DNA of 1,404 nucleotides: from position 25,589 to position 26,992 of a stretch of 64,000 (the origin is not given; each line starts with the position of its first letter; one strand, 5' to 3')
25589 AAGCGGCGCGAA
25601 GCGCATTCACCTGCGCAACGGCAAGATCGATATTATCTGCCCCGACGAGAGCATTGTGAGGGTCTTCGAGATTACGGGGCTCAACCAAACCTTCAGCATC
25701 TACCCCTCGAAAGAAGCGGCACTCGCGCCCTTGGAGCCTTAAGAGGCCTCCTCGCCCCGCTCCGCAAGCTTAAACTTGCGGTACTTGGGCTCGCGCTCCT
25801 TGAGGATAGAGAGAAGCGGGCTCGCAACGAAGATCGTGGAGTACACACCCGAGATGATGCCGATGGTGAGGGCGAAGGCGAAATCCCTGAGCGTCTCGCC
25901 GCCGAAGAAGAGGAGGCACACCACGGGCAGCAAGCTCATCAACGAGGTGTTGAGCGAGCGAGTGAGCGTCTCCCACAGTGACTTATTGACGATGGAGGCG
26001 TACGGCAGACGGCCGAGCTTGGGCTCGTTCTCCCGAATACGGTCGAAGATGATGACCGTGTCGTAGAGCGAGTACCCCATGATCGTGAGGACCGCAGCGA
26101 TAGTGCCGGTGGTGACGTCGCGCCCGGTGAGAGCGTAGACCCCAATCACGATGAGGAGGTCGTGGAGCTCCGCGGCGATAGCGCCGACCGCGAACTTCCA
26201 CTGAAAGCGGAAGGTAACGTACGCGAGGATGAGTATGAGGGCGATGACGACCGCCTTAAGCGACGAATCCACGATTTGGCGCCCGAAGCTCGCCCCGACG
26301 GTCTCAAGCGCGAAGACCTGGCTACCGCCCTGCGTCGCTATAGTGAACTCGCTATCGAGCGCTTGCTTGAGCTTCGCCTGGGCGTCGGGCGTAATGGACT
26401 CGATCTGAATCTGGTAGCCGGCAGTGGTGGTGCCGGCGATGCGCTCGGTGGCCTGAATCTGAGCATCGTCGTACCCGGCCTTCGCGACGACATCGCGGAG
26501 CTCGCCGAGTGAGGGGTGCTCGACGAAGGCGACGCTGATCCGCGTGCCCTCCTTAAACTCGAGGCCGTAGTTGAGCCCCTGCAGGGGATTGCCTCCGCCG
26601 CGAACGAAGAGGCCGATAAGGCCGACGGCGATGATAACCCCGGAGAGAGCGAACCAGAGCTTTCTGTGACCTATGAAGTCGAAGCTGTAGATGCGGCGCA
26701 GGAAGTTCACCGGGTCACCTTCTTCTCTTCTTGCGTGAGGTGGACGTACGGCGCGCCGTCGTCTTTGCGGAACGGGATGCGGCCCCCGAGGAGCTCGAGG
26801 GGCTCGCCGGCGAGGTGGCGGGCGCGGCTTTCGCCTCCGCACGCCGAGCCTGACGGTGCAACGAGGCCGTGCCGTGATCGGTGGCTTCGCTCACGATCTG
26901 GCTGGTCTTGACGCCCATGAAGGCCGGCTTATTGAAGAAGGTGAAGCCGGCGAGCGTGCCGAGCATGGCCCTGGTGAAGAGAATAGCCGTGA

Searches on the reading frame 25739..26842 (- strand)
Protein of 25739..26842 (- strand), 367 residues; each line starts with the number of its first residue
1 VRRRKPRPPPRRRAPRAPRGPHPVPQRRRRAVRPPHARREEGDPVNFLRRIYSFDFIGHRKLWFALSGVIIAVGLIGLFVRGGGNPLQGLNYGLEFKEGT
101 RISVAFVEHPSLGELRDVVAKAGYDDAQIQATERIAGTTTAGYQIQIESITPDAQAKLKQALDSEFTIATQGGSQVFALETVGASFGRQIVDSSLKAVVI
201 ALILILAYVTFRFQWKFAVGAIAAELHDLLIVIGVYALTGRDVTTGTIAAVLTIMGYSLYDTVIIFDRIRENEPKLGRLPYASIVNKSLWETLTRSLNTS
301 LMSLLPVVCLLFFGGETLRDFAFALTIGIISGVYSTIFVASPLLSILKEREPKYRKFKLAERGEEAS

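Call 15: search_protein_families(library=pfam, proteins=[window:25739-26842:-], max_evalue=0.01)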
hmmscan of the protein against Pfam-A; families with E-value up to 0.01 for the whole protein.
window:25739-26842:- (367 aa): 1 family
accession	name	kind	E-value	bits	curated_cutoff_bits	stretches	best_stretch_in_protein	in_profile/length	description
PF02355.23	SecD_SecF_C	-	6.7e-61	205.4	20.5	1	174-349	13-188/189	Protein export membrane protein SecD/SecF, C-terminal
